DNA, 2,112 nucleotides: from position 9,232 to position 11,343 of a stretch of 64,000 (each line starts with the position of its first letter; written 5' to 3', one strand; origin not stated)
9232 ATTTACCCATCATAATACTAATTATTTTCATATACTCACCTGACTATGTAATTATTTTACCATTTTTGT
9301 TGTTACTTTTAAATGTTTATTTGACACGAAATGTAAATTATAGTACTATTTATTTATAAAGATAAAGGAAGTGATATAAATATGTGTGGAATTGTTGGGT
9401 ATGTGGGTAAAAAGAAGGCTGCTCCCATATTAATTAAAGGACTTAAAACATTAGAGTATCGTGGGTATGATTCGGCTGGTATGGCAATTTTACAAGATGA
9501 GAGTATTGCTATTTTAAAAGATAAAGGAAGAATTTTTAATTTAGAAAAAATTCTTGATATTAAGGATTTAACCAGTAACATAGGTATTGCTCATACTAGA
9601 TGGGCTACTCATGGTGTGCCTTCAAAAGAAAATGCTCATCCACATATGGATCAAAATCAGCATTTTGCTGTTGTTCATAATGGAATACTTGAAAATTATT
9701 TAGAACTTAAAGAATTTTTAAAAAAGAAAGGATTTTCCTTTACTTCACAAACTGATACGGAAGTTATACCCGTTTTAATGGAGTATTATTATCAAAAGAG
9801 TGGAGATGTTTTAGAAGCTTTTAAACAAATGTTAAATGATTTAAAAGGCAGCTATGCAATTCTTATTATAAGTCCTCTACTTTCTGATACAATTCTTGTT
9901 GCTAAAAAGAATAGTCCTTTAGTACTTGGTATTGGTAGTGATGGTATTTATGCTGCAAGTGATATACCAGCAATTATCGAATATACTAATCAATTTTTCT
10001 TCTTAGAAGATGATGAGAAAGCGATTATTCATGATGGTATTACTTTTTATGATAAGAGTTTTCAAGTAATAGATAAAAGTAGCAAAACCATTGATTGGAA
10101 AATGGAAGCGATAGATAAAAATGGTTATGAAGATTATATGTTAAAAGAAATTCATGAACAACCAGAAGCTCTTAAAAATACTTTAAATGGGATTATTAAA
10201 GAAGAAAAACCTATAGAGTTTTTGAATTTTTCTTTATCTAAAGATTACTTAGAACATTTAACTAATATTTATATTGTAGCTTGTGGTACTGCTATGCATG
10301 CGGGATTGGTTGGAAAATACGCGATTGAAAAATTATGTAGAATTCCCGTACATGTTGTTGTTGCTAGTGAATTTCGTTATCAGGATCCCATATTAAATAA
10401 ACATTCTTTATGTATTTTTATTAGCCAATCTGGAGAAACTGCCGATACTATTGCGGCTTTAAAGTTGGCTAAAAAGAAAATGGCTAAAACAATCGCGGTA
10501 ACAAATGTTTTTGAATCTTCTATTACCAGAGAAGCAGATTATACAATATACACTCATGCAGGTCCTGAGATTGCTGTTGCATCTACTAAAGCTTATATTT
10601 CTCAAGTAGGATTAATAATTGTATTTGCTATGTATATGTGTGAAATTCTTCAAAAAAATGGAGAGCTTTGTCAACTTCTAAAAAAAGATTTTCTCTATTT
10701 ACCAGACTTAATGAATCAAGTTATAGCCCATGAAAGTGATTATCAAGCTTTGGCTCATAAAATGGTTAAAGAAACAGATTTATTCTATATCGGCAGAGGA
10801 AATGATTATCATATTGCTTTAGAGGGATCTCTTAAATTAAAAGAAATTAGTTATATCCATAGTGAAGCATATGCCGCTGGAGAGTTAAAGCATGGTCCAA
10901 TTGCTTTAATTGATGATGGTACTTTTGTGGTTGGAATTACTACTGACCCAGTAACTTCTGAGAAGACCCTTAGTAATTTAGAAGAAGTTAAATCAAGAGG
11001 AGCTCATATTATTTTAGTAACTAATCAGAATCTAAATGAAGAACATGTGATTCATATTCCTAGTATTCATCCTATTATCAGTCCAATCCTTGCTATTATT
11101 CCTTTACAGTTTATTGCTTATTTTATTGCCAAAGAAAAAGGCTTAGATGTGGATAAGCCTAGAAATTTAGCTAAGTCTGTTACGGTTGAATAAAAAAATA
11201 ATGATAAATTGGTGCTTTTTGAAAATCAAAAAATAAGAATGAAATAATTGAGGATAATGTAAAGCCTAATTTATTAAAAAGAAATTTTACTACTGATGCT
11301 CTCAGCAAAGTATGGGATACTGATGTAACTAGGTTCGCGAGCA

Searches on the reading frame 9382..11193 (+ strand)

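Call 63: search_protein_families(library=ncbifam, proteins=[window:9382-11193:+])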
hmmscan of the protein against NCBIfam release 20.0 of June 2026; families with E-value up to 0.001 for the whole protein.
window:9382-11193:+ (603 aa): 27 families (the best 25 are shown)
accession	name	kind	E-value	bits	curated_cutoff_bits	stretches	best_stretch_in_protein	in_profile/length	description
NF001484.0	PRK00331.1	subfamily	1.3e-239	796.6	381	1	1-603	1-601/601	isomerizing glutamine--fructose-6-phosphate transaminase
TIGR01135.1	glmS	equivalog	4.1e-237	788.5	418.05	1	2-603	1-607/607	glutamine--fructose-6-phosphate transaminase (isomerizing)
NF046059.1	NagB_SO3506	equivalog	2.3e-42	145.5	430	1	255-599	6-326/330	glucosamine-6-phosphate deaminase NagB-II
NF041128.1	glucosaP_deam_GlmD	equivalog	1.2e-34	120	580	1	264-600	7-321/323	glucosamine-6-phosphate deaminase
TIGR01134.1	purF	equivalog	2.5e-30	106.2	350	1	2-199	1-200/432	amidophosphoribosyltransferase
NF008481.0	PRK11382.1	equivalog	8.3e-19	67.9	430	1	293-594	44-332/340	fructoselysine 6-phosphate deglycase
TIGR01536.1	asn_synth_AEB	equivalog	1.1e-14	54.3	267.1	1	2-213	1-180/517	asparagine synthase (glutamine-hydrolyzing)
NF040776.2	AlsR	equivalog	4e-13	48.9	400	1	337-426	173-261/279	transcriptional repressor AlsR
NF008458.0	PRK11337.1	equivalog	1.4e-12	47.2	378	1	337-419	185-266/293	MurR/RpiR family transcriptional regulator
TIGR02815.1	agaS_fam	subfamily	2e-10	40.2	529.2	1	254-594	6-355/372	putative sugar isomerase, AgaS family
NF006949.0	PRK09431.1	equivalog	3.7e-10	38.9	499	1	66-206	43-173/554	asparagine synthase B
TIGR03104.1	trio_amidotrans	equivalog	1.9e-09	36.3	570.1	1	66-151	42-123/589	N-acetylglutaminylglutamine amidotransferase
TIGR00274.1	TIGR00274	equivalog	2.8e-09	36.5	302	1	338-405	124-191/291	N-acetylmuramic acid 6-phosphate etherase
NF003915.0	PRK05441.1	subfamily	3.8e-09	36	168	1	338-403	129-194/300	N-acetylmuramic acid 6-phosphate etherase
NF006426.0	PRK08674.1-6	subfamily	2.4e-08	33.3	295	1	282-378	34-128/354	bifunctional phosphoglucose/phosphomannose isomerase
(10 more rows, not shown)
